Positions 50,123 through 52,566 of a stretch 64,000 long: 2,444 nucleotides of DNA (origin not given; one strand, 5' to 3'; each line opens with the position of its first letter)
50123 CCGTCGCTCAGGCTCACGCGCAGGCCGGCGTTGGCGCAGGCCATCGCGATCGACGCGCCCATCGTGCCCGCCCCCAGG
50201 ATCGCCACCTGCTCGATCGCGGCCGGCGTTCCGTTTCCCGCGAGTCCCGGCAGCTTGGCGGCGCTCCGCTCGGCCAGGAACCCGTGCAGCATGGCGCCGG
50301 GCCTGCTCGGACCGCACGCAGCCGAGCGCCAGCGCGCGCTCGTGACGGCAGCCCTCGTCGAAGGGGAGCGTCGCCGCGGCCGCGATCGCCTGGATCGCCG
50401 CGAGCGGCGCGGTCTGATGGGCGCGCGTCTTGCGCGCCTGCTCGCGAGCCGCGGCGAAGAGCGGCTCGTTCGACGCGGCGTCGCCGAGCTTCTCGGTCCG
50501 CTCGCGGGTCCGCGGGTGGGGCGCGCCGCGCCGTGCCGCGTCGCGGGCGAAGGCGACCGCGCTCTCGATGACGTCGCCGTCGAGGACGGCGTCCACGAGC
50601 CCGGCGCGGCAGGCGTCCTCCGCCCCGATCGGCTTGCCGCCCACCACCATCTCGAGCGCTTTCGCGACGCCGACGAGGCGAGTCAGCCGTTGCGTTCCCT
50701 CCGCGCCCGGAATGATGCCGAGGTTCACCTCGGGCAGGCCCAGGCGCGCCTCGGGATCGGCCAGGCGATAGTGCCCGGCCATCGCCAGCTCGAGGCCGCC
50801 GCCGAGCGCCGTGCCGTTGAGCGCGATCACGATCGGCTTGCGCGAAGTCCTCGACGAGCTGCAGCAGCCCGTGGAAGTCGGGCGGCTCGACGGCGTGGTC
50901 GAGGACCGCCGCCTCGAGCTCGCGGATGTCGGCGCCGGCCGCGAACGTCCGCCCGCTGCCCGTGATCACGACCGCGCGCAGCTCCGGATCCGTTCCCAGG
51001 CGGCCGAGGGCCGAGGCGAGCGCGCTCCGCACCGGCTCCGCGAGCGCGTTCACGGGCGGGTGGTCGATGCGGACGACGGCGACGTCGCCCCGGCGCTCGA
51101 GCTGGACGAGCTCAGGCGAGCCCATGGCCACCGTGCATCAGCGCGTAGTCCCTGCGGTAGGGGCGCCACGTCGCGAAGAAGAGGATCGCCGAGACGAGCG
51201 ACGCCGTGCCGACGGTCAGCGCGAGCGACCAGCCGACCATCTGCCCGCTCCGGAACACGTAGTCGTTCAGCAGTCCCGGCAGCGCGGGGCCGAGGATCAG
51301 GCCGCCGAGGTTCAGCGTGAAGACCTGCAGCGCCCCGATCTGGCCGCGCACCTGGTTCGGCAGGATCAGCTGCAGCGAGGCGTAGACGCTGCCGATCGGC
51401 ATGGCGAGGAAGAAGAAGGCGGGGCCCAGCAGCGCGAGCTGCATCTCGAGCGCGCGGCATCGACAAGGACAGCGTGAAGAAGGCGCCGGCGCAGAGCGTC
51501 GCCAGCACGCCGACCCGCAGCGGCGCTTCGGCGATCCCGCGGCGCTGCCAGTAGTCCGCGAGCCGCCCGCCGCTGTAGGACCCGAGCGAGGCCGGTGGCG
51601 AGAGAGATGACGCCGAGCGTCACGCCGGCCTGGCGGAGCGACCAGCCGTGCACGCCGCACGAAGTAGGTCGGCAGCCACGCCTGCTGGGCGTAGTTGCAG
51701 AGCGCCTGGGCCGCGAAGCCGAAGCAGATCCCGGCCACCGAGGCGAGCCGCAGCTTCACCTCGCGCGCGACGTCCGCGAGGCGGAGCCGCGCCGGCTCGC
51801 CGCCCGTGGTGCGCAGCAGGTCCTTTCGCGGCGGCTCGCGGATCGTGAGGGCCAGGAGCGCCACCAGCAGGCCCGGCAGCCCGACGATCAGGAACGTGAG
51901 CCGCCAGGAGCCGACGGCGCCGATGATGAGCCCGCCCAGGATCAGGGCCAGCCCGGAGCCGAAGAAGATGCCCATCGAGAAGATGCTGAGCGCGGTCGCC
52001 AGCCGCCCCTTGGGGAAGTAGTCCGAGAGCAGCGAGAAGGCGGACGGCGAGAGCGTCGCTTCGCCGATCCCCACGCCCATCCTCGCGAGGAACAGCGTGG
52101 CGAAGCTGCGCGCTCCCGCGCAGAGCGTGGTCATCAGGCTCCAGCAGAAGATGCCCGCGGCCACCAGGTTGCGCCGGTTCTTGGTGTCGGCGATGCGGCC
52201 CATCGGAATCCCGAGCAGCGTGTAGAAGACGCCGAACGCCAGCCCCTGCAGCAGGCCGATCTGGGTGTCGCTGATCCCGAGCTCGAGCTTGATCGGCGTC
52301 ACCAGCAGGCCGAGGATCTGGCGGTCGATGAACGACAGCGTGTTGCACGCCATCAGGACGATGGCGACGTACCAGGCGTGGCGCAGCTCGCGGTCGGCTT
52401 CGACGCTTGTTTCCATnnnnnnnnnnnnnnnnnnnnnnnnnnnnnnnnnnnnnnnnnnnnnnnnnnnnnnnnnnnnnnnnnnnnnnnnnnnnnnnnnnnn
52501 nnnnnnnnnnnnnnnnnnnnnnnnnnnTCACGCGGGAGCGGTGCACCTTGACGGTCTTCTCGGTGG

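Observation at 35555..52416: Contiguous island for hydroxycinnamate/4-hydroxybenzoate catabolism through protocatechuate and beta-ketoadipate, with transport and regulation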

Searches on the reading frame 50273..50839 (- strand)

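Call 15: search_protein_families(library=ncbifam, proteins=[window:50273-50839:-], max_evalue=0.00001)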
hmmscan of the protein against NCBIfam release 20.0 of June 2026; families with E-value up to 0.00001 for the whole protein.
window:50273-50839:- (189 aa): 65 families (the best 25 are shown)
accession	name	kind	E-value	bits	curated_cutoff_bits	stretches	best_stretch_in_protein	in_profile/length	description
NF008727.0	PRK11730.1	equivalog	9.7e-37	126.7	870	1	2-181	104-287/717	fatty acid oxidation complex subunit alpha FadB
NF008363.0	PRK11154.1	equivalog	1.3e-35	122.7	869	1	2-169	103-272/708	fatty acid oxidation complex subunit alpha FadJ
NF005803.0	PRK07658.1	equivalog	1.8e-35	122.6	313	1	1-105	95-200/257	enoyl-CoA hydratase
TIGR02440.1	FadJ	equivalog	2.3e-30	105.5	968.45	1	2-155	98-253/699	fatty acid oxidation complex subunit alpha FadJ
TIGR02437.1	FadB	equivalog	1.8e-29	102.7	933.55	1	2-180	104-286/714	fatty acid oxidation complex subunit alpha FadB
NF005802.0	PRK07657.1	equivalog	8.2e-29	100.9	363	1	1-104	98-202/260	enoyl-CoA hydratase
NF004475.0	PRK05809.1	subfamily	4.2e-28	98.6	394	1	1-101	98-199/260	short-chain-enoyl-CoA hydratase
NF007239.0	PRK09674.1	equivalog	5.7e-28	98.1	371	1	1-105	95-200/257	2,3-dehydroadipyl-CoA hydratase PaaF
NF006007.0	PRK08138.1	subfamily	3.2e-26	92.3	355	1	1-103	99-202/261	enoyl-CoA hydratase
NF004517.0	PRK05862.1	equivalog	3.9e-26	92.1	396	1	1-102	95-197/257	enoyl-CoA hydratase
TIGR02441.1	fa_ox_alpha_mit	equivalog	9.3e-26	90.1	964.65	1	1-87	109-197/737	fatty acid oxidation complex subunit alpha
NF006566.0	PRK09076.1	subfamily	3.7e-24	85.7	286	1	4-105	101-203/260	enoyl-CoA hydratase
NF004634.0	PRK05980.1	equivalog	9.3e-23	80.9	375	1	1-105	101-206/263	crotonase/enoyl-CoA hydratase family protein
NF051848.1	EnCoAHydtEchA19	equivalog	1.9e-22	80.1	400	1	1-105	96-201/258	enoyl-CoA hydratase EchA19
NF042430.2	EnCoAhydt_DpgD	equivalog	5.5e-21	75.2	400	1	1-107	96-202/258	enoyl-CoA-hydratase DpgD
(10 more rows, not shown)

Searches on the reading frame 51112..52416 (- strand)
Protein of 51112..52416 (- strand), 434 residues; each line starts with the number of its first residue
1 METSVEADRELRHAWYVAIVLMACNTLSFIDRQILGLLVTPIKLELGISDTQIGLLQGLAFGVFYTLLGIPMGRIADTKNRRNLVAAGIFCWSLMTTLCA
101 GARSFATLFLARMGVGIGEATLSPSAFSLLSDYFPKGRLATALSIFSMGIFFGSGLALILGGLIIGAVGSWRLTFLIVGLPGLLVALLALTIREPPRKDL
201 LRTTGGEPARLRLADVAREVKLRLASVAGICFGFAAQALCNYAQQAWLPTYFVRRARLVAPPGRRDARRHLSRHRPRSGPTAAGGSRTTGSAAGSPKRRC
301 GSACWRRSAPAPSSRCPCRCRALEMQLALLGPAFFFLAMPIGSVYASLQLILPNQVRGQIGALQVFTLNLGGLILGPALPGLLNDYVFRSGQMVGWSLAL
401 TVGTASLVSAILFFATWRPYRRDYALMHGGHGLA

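Call 7: search_protein_families(library=pfam, proteins=[window:51112-52416:-], max_evalue=0.001)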
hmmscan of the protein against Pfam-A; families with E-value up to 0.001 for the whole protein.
window:51112-52416:- (434 aa): 4 families
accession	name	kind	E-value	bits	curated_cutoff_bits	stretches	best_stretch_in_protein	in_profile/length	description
PF07690.21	MFS_1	-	9.5e-37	127.1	33.4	1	21-253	1-229/347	Major Facilitator Superfamily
PF05977.19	MFS_3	-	4.3e-07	29.2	27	1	46-239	40-237/524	Transmembrane secretion effector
PF00083.30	Sugar_tr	-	5.9e-06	25.9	22.3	1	71-197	65-196/452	Sugar (and other) transporter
PF03137.26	OATP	-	0.00058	18.7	25.8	0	105-165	133-193/545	Organic Anion Transporter Polypeptide (OATP) family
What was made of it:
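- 51112..52416 (-): MFS transporter, 433 aa when repaired, and first gene of the side-chain operon. Three +1 insertions at 51653, 51586 and 51454. Pfam MFS_1 (call 7).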

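Call 15: search_protein_families(library=ncbifam, proteins=[window:51112-52416:-], max_evalue=0.00001)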
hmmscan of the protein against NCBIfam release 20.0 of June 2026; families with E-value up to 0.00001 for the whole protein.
window:51112-52416:- (434 aa): 25 families
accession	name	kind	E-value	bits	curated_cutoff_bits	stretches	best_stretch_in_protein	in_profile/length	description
TIGR00893.1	2A0114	subfamily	3.6e-26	92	395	1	26-201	4-178/399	D-galactonate transporter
TIGR00881.1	2A0104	subfamily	4.6e-20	72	407.75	1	28-201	7-180/379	phosphoglycerate transporter protein PgtP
TIGR00895.1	2A0115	subfamily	4.6e-18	65.3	418.55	1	12-196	13-196/398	aromatic acid/H+ symport family MFS transporter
TIGR00880.1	2_A_01_02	superfamily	5.7e-18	65.4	131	1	60-191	6-136/141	multidrug resistance protein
TIGR00711.1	efflux_EmrB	subfamily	7.9e-18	64.4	230.2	1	17-193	3-177/485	DHA2 family efflux MFS transporter permease subunit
NF008586.0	PRK11551.1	equivalog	8.9e-13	48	410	1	18-200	16-198/406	3-(3-hydroxy-phenyl)propionate transporter MhpT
NF002921.0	PRK03545.1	equivalog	2e-12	46.8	401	1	14-189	10-184/396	sugar transporter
TIGR02332.1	HpaX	equivalog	2.3e-12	46.8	615.4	1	19-189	11-185/412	4-hydroxyphenylacetate permease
TIGR00894.1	2A0114euk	subfamily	8.9e-12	44.3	626.45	1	55-189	81-215/465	Na(+)-dependent inorganic phosphate cotransporter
NF000031.1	MFS_efflux_LmrA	exception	6.8e-10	38.2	850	1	12-189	27-205/484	lincomycin efflux MFS transporter Lmr(A)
NF053517.1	HbztTptrPcaK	equivalog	8.2e-10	38.2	770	1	12-220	15-222/437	4-hydroxybenzoate transporter PcaK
NF008314.0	PRK11102.1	equivalog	3.4e-09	36.5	303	1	66-194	59-187/396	Bcr/CflA family multidrug efflux MFS transporter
TIGR00710.1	efflux_Bcr_CflA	subfamily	3.7e-09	36.5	200.9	1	70-193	58-180/385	Bcr/CflA family efflux MFS transporter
NF003024.0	PRK03893.1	subfamily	5.1e-09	35.5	604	1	29-231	34-232/497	sialate:H+ symport family MFS transporter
TIGR00898.1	2A0119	subfamily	8.8e-09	34.7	550.75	1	69-219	143-288/506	cation transport protein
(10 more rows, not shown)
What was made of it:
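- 51112..52416 (-): Weak matches to aromatic-acid/H+ symporter models (call 15).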
